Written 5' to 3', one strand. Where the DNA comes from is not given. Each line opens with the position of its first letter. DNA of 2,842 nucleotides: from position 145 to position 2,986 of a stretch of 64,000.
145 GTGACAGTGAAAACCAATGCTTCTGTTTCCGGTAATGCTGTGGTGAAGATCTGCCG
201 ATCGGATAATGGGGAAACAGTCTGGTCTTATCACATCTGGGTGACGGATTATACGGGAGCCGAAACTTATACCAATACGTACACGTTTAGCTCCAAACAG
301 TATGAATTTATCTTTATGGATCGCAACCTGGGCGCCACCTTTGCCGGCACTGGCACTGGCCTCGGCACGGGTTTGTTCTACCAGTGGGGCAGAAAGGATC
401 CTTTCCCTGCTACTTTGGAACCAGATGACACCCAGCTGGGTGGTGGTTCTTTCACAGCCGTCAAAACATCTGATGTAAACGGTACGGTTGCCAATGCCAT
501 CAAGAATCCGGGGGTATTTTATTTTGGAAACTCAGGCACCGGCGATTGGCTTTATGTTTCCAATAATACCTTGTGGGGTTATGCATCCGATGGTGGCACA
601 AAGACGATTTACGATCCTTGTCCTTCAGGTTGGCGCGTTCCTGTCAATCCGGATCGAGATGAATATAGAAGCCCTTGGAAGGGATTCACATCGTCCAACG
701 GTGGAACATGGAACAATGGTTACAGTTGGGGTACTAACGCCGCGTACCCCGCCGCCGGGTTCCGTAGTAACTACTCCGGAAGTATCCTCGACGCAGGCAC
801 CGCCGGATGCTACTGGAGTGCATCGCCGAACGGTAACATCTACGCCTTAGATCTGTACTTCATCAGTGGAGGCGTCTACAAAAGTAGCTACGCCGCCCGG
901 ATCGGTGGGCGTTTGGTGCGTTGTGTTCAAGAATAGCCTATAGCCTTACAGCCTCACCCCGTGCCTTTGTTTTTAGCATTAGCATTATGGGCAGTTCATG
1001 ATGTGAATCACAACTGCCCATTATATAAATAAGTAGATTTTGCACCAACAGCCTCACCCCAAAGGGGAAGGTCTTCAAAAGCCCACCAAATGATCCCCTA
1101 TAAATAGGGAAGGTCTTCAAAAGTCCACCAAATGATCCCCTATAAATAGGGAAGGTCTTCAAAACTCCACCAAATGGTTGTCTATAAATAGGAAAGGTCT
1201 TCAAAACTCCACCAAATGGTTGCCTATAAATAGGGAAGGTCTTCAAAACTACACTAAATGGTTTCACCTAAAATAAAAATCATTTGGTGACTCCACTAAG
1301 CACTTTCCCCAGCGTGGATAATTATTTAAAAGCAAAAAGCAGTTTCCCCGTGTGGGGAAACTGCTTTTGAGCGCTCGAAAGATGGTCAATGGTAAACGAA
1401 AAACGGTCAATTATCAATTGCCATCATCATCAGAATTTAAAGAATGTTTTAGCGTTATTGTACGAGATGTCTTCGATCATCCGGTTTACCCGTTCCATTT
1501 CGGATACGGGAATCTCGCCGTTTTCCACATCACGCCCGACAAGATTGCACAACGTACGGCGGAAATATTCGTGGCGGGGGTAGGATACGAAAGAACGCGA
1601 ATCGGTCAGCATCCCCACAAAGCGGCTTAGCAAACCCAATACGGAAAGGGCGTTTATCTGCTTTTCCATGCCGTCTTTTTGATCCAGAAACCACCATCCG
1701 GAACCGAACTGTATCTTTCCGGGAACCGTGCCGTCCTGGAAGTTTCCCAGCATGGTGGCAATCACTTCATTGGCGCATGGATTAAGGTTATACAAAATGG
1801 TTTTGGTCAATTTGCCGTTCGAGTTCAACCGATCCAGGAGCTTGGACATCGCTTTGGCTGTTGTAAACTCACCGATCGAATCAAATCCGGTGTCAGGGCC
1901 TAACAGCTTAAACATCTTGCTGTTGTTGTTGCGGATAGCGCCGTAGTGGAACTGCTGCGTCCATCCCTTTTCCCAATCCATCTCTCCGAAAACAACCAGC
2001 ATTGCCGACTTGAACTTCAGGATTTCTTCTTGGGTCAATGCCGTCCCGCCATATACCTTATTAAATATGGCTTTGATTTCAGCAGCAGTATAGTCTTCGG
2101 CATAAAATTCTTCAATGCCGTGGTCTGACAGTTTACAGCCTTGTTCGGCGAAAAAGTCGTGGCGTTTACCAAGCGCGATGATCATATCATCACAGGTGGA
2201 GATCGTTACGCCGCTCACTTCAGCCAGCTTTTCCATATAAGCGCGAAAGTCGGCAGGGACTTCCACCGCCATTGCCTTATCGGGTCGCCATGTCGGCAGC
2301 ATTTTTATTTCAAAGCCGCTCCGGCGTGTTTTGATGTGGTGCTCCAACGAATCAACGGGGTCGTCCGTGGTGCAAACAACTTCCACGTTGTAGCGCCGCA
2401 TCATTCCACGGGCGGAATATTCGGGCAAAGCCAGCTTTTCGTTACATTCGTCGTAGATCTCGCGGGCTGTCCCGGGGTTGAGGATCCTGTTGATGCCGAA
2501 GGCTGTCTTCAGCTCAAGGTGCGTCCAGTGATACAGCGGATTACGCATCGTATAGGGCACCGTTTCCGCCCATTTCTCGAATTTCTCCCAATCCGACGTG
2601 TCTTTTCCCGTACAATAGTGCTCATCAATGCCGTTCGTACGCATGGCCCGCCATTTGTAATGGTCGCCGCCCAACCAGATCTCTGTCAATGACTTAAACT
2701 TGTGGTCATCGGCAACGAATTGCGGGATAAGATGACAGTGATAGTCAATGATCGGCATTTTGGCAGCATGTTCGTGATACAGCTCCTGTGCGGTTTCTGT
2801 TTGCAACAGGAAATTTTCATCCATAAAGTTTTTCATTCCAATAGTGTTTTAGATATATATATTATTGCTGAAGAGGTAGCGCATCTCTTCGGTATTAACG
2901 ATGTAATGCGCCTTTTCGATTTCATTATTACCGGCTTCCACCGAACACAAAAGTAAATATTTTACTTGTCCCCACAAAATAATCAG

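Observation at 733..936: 3' end of the first gene has the codon signature of a DGR variable region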

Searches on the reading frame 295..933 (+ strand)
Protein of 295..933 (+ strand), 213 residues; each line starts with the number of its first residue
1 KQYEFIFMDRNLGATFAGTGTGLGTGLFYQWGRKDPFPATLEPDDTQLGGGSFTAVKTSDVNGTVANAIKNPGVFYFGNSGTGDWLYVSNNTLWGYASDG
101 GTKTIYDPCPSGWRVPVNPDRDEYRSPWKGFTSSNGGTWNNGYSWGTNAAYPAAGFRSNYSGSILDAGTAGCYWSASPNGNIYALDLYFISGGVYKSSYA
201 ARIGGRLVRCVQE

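Call 75: predict_structure(alignment_id=A2)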
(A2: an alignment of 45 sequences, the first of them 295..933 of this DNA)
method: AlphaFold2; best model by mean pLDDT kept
length: 213 residues; sequences in the alignment: 45
mean_pLDDT: 90.9   pTM: 0.88
mean pLDDT of the five models: 90.9, 89.6, 87.3, 84.8, 83.7
residues with pLDDT >= 90: 154; 70-90: 52; 50-70: 5; < 50: 2
segments of 3 or more residues with pLDDT < 50: none
pLDDT, mean of each block of 10 residues (from residue 1): 77 91 91 92 91 94 95 90 86 82 92 91 86 95 92 96 96 91 92 93 95 91
secondary structure, 60 per line:
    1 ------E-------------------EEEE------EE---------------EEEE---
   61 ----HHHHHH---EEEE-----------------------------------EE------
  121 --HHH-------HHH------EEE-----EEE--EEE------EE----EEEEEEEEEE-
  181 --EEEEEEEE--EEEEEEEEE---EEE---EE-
elements in order: E27-30 E54-57 H65-70 E74-77 E142-144 E150-152 E155-157 E170-179 E183-190 E193-201 E205-207

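Call 77: fold_search(model_id=the predicted structure, library=pdb)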
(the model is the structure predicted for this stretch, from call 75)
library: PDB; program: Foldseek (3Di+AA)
matches with E <= 10: 126; with E <= 0.001: 0
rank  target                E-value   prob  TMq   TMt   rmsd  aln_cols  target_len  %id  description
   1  4eps                  3.7e-01  0.51  0.19  0.08   7.5        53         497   13  Crystal structure of a fimbrial protein (BACOVA_04982) from Bacteroides ovatus ATCC 8483 at 1.85 A resolution (released 2012-06-13)
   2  8q4e_A                3.7e-01  0.41  0.16  0.25   3.0        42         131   21  Structure of Legionella pneumophila Lcl C-terminal domain (released 2023-12-27)
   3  8oks_A                1.1e+00  0.20  0.16  0.29   2.8        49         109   18  Crystal structure of Bdellovibrio bacteriovorus Bd2740 C-terminal domain (released 2023-10-25)
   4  4hy1_B                1.1e+00  0.02  0.08  0.08   8.8        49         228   14  Pyrrolopyrimidine inhibitors of dna gyrase b and topoisomerase iv, part i: structure guided discovery and optimization (released 2013-02-13)
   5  8oks_B                1.4e+00  0.16  0.16  0.29   2.8        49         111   18  Crystal structure of Bdellovibrio bacteriovorus Bd2740 C-terminal domain (released 2023-10-25)
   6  4lp0                  1.4e+00  0.02  0.09  0.09   8.0        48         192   12  Crystal structure of a topoisomerase ATP inhibitor (released 2013-11-13)
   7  4kqv_A                1.6e+00  0.01  0.09  0.06   9.0        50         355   14  Topoisomerase iv atp binding domain of francisella tularensis in complex with a small molecule inhibitor (released 2014-01-15)
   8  1yxj_A                1.7e+00  0.03  0.10  0.15   3.6        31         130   19  Crystal structure of human lectin-like oxidized low-density lipoprotein receptor 1 (LOX-1) at low pH (released 2005-06-14)
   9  4mb9                  1.7e+00  0.02  0.09  0.09   7.3        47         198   11  Structure of Streptococcus pneumonia ParE in complex with AZ13102335 (released 2013-10-16)
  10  6tl9_B                1.8e+00  0.04  0.10  0.15   3.6        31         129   16  CRYSTAL STRUCTURE OF LECTIN-LIKE OX-LDL RECEPTOR 1 IN COMPLEX WITH BI-0115 (released 2020-07-22)
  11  6tl9_A                1.8e+00  0.03  0.10  0.15   3.7        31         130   16  CRYSTAL STRUCTURE OF LECTIN-LIKE OX-LDL RECEPTOR 1 IN COMPLEX WITH BI-0115 (released 2020-07-22)
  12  7xmp                  1.9e+00  0.04  0.11  0.16   3.9        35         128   14  High resolution structure of lectin-like Ox-LDL receptor 1 in space group P 32 2 1 (released 2023-05-03)
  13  4hym_B                2.0e+00  0.02  0.10  0.10   8.3        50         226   12  Pyrrolopyrimidine inhibitors of dna gyrase b and topoisomerase iv, part i: structure guided discovery and optimization (released 2013-02-13)
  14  1s16_A                2.0e+00  0.01  0.09  0.07  10.8        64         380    6  Crystal Structure of E. coli Topoisomerase IV ParE 43kDa subunit complexed with ADPNP (released 2004-05-04)
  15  5yig_A                2.2e+00  0.01  0.09  0.09   7.0        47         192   11  Crystal structure of Streptococcus pneumonia ParE with inhibitor (released 2018-09-05)
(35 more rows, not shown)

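Call 79: fold_search(model_id=the predicted structure, library=viral)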
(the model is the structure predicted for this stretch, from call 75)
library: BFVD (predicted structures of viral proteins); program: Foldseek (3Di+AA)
matches with E <= 10: 172; with E <= 0.001: 2
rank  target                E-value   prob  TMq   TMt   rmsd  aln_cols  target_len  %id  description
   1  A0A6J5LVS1            5.2e-05  1.00  0.42  0.12   9.9       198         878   17  Fibrobacter succinogenes major paralogous domain [uncultured Caudovirales phage]
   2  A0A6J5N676            9.3e-04  1.00  0.36  0.22   6.5       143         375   22  Fibrobacter succinogenes major paralogous domain [uncultured Caudovirales phage]
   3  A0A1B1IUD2            8.8e-02  0.63  0.33  0.08   6.8       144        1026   12  (no name in the UniProt tables at hand)
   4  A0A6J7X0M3            9.4e-02  0.72  0.16  0.06   2.8        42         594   31  Peptidase S74 domain-containing protein [uncultured Caudovirales phage]
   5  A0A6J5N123            2.5e-01  0.23  0.20  0.23   7.3       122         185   12  DUF1566 domain-containing protein [uncultured Caudovirales phage]
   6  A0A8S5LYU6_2          3.6e-01  0.38  0.16  0.04   2.9        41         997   22  DUF1566 domain-containing protein [Siphoviridae sp. ctkcl3]
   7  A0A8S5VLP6            4.4e-01  0.21  0.16  0.26   6.3        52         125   21  (no name in the UniProt tables at hand)
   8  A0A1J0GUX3            4.9e-01  0.18  0.28  0.28  13.8       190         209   10  (no name in the UniProt tables at hand)
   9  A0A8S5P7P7            5.6e-01  0.25  0.15  0.08   3.5        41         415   24  Uncharacterized protein [Podoviridae sp. ctU7u6]
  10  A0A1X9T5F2            7.6e-01  0.10  0.14  0.04   7.1        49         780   20  C-type lectin protein [Ranid herpesvirus 3]
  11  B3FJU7                1.1e+00  0.06  0.21  0.16  10.8       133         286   11  Virion structural protein [Pseudomonas phage 201phi2-1]
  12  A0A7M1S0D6            1.3e+00  0.08  0.28  0.27  13.6       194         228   10  DUF1566 domain-containing protein [uncultured phage cr10_1]
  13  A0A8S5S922            1.4e+00  0.02  0.21  0.10  14.3       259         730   13  Tail-collar fiber protein [Caudovirales sp. ctTVN2]
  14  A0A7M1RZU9            1.8e+00  0.11  0.15  0.05   4.1        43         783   14  Uncharacterized protein [uncultured phage cr116_1]
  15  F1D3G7                1.8e+00  0.08  0.11  0.29   3.5        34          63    3  (no name in the UniProt tables at hand)
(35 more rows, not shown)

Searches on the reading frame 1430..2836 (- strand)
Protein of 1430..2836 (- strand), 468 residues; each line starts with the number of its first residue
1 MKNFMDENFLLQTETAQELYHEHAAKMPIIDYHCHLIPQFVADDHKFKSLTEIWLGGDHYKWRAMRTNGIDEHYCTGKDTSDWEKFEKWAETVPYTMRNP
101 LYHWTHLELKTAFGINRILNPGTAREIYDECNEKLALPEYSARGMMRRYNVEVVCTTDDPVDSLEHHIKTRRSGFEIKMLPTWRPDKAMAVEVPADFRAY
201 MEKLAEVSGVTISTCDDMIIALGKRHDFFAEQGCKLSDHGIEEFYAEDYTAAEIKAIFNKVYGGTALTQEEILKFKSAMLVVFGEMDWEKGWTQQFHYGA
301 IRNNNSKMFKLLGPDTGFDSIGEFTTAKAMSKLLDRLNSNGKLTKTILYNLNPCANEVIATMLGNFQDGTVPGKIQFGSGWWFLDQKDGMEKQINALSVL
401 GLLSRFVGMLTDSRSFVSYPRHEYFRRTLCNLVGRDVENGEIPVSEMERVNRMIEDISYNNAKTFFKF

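Call 6: find_encoding_contigs(protein=window:1430-2836:-, flank=10000, max_places=8)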
Protein window:1430-2836:- (468 aa): 1 contig read that carries it; 1 place shown.
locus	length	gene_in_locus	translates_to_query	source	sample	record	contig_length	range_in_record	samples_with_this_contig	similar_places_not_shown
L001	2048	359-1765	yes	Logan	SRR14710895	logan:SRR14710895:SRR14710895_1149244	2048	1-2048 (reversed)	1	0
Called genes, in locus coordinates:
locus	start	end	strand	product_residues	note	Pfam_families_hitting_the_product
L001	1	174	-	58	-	?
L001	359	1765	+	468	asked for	PF02614:UxaC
